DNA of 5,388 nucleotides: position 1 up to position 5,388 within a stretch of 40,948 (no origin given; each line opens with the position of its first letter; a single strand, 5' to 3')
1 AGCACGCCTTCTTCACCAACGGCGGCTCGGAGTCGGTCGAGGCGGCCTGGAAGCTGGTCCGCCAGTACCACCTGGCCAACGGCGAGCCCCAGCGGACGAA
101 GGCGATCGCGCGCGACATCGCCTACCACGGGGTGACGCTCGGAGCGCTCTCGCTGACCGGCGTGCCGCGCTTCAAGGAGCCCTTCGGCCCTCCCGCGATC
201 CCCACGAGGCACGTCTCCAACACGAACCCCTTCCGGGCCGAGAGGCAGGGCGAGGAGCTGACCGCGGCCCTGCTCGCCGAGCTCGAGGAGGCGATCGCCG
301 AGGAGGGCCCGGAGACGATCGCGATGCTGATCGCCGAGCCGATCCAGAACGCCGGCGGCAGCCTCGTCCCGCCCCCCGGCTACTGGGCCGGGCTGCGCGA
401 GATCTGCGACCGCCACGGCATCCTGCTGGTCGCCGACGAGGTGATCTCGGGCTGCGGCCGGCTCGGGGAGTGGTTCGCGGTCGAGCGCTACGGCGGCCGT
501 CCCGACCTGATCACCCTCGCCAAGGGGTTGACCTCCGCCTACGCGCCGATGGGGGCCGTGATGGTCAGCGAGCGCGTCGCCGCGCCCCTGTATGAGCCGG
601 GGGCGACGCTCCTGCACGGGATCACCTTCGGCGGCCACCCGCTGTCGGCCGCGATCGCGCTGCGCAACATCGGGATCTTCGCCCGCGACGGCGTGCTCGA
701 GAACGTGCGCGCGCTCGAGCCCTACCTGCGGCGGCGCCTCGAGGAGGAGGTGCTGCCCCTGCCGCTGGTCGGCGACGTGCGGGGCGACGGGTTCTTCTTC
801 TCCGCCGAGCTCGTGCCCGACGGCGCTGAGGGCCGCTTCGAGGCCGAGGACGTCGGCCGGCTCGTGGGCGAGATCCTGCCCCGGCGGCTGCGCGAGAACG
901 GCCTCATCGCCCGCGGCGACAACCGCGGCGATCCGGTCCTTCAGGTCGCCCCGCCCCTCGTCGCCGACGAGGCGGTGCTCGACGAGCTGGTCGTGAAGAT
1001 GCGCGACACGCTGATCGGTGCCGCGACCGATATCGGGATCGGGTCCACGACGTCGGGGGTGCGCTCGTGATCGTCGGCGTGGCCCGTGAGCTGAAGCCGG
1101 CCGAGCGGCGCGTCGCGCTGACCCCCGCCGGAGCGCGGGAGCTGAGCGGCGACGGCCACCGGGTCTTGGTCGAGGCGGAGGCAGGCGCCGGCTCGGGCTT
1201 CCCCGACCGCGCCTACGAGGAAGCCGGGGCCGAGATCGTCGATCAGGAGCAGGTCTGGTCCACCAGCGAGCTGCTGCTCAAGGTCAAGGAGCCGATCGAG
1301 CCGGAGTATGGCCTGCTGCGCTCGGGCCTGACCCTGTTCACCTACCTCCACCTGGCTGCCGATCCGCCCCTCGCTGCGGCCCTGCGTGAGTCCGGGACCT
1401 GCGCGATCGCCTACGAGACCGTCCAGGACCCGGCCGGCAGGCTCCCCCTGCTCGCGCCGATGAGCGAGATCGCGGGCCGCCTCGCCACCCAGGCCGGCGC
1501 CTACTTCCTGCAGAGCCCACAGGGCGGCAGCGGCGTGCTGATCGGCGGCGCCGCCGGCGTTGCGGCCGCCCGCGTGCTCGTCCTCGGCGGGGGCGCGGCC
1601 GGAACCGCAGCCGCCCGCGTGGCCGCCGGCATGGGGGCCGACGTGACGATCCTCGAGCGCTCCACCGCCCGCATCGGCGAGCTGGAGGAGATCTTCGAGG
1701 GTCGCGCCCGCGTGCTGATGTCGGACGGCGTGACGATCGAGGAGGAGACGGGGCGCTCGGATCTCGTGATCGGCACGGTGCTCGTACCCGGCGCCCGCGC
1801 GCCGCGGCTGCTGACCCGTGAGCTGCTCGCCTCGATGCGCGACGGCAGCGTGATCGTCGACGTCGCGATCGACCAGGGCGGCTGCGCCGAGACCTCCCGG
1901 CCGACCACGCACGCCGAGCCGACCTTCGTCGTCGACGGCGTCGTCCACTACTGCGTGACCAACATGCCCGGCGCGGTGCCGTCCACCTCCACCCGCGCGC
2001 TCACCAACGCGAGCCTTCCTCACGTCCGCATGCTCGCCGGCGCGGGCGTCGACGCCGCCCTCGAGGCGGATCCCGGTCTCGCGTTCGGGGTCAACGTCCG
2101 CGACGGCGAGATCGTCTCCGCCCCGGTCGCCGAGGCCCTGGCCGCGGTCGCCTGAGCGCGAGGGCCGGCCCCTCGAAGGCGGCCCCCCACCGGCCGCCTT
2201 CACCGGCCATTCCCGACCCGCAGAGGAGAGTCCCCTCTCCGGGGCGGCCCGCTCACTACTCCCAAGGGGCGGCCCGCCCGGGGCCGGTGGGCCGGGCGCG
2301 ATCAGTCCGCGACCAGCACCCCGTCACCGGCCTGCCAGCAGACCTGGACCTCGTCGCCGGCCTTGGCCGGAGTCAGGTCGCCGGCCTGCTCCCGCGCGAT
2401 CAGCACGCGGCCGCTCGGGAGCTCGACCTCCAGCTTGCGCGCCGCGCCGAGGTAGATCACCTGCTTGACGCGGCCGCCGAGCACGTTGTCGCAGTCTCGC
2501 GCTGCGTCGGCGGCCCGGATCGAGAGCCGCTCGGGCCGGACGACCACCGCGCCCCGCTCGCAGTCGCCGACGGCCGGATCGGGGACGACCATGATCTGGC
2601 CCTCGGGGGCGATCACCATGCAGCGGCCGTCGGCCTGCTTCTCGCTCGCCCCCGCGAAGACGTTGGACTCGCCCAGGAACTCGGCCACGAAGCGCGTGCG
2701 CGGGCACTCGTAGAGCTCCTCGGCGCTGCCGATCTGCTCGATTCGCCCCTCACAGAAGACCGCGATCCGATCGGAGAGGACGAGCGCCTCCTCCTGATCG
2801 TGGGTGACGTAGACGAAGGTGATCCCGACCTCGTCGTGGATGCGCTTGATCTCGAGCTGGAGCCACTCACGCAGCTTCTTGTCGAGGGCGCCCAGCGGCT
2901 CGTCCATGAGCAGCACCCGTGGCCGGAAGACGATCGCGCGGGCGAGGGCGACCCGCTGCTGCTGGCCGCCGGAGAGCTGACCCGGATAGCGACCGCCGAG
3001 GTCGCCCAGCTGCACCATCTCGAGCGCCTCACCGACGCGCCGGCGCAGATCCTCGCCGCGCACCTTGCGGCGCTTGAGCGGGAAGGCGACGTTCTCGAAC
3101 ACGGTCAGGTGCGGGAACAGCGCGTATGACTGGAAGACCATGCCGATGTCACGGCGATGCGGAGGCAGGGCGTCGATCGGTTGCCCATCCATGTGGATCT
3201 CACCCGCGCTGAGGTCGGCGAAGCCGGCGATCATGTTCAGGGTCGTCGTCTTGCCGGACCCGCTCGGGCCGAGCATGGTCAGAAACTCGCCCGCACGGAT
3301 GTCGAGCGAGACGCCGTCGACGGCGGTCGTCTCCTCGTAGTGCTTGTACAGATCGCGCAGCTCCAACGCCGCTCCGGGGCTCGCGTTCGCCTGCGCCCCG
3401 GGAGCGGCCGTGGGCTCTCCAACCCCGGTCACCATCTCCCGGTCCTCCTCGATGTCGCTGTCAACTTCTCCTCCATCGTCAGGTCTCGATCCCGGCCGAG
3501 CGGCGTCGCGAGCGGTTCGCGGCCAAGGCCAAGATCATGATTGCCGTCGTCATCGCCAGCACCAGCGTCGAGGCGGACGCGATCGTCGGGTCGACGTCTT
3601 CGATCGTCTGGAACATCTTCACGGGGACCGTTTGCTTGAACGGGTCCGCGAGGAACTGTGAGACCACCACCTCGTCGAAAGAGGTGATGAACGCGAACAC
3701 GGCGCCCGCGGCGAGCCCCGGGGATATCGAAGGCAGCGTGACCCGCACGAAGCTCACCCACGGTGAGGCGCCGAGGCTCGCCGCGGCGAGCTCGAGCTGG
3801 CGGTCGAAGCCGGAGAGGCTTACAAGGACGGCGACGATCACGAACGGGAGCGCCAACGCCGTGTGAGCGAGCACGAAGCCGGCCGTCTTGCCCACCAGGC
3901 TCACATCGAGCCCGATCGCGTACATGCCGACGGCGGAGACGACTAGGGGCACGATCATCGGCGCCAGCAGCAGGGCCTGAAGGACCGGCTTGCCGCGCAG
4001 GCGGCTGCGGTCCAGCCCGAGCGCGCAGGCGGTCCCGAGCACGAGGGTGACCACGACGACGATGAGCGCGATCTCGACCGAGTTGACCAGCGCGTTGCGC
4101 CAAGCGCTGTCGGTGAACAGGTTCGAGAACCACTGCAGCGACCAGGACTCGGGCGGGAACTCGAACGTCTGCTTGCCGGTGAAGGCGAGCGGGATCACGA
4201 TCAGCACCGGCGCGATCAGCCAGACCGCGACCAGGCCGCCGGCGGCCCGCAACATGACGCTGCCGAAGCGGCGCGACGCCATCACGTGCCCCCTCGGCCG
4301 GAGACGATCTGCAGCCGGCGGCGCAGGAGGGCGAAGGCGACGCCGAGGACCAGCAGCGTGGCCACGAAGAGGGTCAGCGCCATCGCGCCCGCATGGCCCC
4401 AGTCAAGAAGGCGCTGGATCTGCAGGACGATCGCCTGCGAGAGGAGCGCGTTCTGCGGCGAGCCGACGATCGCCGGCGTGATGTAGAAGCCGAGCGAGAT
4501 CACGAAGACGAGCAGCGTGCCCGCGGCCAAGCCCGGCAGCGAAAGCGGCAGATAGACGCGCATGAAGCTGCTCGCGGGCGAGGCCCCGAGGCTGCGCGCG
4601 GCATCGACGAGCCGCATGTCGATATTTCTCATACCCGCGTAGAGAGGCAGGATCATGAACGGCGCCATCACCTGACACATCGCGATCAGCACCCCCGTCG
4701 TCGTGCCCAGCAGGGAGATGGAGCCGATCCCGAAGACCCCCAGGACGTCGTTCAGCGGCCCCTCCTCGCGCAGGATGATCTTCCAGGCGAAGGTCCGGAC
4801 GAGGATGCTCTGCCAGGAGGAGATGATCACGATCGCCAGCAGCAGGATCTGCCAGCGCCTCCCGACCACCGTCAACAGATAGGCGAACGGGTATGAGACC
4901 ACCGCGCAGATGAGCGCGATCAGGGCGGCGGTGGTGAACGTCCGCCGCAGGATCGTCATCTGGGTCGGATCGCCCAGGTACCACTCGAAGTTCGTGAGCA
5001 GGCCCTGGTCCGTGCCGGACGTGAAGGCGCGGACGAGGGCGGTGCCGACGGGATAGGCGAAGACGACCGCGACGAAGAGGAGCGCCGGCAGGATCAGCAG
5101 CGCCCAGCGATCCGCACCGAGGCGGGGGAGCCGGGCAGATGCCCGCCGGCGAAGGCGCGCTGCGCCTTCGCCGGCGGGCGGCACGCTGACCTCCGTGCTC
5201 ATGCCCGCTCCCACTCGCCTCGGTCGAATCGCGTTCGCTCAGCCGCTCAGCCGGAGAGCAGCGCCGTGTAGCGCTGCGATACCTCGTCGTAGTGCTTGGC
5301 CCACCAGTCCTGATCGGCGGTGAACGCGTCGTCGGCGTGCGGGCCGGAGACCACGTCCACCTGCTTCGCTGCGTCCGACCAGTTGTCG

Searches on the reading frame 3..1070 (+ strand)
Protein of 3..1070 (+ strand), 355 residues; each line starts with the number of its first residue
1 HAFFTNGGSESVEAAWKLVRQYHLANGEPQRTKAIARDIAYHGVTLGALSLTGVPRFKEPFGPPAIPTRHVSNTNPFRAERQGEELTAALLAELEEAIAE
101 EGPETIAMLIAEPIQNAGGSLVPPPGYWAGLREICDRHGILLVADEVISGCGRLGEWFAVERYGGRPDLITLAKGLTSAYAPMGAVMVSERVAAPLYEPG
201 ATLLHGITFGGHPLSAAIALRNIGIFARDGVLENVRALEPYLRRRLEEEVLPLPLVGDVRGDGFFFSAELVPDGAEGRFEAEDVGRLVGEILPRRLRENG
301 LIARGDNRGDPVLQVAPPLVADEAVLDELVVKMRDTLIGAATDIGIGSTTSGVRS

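Call 9: search_protein_families(library=pfam, proteins=[window:3-1070:+], max_evalue=0.001)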
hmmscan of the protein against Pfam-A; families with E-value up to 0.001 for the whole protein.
window:3-1070:+ (355 aa): 1 family
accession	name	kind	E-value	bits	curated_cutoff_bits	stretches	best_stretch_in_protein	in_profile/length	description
PF00202.27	Aminotran_3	-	6e-68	229.8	30.5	1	2-336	88-402/403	Aminotransferase class-III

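Call 36: search_protein_families(library=ncbifam, proteins=[window:3-1070:+], max_evalue=0.00001)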
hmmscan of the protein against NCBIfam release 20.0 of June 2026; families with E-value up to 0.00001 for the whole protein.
window:3-1070:+ (355 aa): 69 families (the best 25 are shown)
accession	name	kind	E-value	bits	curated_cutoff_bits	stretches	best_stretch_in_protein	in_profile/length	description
NF005102.0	PRK06541.1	equivalog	3.8e-134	447.7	574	1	2-340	115-456/460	aspartate aminotransferase family protein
NF004767.0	PRK06105.1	subfamily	1.1e-90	304.4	517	1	1-339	111-449/460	aminotransferase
NF005682.0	PRK07480.1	subfamily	1.5e-88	297.5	510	1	1-342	116-454/459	aminotransferase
NF005447.0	PRK07036.1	equivalog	3.4e-85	286.5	618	1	1-344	116-459/468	aminotransferase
NF005683.0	PRK07481.1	subfamily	3.2e-80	270.3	575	1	2-337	111-447/453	hypothetical protein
NF005685.0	PRK07483.1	equivalog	1.5e-78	264.6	485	1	1-338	92-436/444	aspartate aminotransferase family protein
NF005684.0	PRK07482.1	subfamily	1.4e-77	261.2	687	1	2-337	114-452/464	hypothetical protein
NF004625.0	PRK05965.1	subfamily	3.5e-75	253.5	729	1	1-337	109-445/460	hypothetical protein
NF005812.0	PRK07678.1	subfamily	5.9e-72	242.7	488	1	2-337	108-447/451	aminotransferase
NF052567.1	OmAmTferAptACaul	equivalog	2.6e-69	234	500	1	1-337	98-428/431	omega-aminotransferase AptA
NF004718.0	PRK06062.1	subfamily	1.2e-68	231.7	472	1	2-330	118-439/454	hypothetical protein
NF009068.0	PRK12403.1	equivalog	2e-67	228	817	1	1-345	117-458/460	aspartate aminotransferase family protein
NF005375.0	PRK06917.1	equivalog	1.1e-66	225.4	535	1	1-337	94-436/448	aspartate aminotransferase family protein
TIGR00508.1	bioA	equivalog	2.7e-65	220.6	405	1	2-336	94-417/419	adenosylmethionine--8-amino-7-oxononanoate transaminase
NF004426.0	PRK05769.1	equivalog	1.5e-63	215.2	552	1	2-330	118-430/441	acetyl ornithine aminotransferase family protein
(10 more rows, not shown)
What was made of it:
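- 3..2155 (+): Class-III omega-aminotransferase, cut by the window edge, followed by alanine dehydrogenase. This is the likely downstream amino-acid module. Calls 9 and 36.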

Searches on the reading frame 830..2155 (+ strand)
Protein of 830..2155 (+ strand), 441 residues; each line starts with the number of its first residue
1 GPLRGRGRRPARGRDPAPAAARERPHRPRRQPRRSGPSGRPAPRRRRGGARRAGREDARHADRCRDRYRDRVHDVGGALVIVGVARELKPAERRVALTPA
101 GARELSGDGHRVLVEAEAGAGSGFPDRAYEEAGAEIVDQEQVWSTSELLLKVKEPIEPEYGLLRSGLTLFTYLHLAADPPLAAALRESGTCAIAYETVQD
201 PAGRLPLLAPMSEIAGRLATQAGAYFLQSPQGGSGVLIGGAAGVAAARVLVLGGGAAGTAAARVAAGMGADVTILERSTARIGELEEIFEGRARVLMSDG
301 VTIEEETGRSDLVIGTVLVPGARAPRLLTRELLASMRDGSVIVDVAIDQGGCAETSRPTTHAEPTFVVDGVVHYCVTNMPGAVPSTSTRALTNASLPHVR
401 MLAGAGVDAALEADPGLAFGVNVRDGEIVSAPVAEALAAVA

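Call 9: search_protein_families(library=pfam, proteins=[window:830-2155:+], max_evalue=0.001)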
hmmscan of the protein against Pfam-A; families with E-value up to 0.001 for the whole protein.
window:830-2155:+ (441 aa): 5 families
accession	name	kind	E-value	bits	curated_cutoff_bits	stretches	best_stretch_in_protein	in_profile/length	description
PF01262.27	AlaDh_PNT_C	-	4e-76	255.6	23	1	219-430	1-213/214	Alanine dehydrogenase/PNT, C-terminal domain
PF05222.21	AlaDh_PNT_N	-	2.2e-47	161.2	30.4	1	83-215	1-136/136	Alanine dehydrogenase/PNT, N-terminal domain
PF02826.25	2-Hacid_dh_C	-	4.9e-05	23.2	25.1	1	244-346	34-127/178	D-isomer specific 2-hydroxyacid dehydrogenase, NAD binding domain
PF07992.20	Pyr_redox_2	-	0.00015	21.7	26.1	1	247-304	143-201/291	Pyridine nucleotide-disulphide oxidoreductase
PF01134.28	GIDA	-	0.00019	21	22.1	1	249-285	2-38/391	Glucose inhibited division protein A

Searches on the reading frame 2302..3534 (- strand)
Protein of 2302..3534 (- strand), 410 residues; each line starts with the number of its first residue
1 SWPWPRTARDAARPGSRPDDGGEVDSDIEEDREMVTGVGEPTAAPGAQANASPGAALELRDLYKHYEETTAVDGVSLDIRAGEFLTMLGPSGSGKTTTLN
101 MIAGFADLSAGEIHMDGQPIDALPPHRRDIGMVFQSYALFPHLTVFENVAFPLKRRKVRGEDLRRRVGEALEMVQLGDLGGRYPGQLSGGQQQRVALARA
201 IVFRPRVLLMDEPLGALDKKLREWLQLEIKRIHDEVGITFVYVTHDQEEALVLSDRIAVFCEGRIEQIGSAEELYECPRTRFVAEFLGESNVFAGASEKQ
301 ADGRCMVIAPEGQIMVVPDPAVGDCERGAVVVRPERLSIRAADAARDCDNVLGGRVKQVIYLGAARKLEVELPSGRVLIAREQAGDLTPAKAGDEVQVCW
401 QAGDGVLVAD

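Call 9: search_protein_families(library=pfam, proteins=[window:2302-3534:-], max_evalue=0.001)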
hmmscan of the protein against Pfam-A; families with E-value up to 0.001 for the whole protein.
window:2302-3534:- (410 aa): 2 families
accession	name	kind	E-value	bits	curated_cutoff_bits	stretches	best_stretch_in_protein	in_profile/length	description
PF00005.33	ABC_tran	-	1.3e-35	123.4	25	1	73-214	2-136/137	ABC transporter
PF08402.16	TOBE_2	-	9.3e-16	58.2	21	1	330-407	1-75/76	TOBE domain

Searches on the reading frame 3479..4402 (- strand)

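Call 9: search_protein_families(library=pfam, proteins=[window:3479-4402:-], max_evalue=0.001)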
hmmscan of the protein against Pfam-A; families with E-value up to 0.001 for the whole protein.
window:3479-4402:- (307 aa): 1 family
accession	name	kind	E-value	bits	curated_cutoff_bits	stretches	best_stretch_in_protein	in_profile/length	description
PF00528.27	BPD_transp_1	-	1.6e-09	38.2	26.4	1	121-296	3-172/184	Binding-protein-dependent transport system inner membrane component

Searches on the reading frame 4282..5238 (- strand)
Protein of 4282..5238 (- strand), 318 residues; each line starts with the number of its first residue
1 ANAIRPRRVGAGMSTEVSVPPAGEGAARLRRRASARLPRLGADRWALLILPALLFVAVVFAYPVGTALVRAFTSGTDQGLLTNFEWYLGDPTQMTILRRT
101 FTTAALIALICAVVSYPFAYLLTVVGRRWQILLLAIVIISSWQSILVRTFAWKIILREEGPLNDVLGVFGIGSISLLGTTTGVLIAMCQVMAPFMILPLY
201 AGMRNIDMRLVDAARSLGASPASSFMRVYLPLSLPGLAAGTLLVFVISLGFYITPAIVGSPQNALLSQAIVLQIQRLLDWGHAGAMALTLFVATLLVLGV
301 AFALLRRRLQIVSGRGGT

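Call 9: search_protein_families(library=pfam, proteins=[window:4282-5238:-], max_evalue=0.001)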
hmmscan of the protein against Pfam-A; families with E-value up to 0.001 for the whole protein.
window:4282-5238:- (318 aa): 1 family
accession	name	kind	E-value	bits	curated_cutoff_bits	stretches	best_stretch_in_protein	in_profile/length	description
PF00528.27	BPD_transp_1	-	3.1e-12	47.1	26.4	1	117-302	3-174/184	Binding-protein-dependent transport system inner membrane component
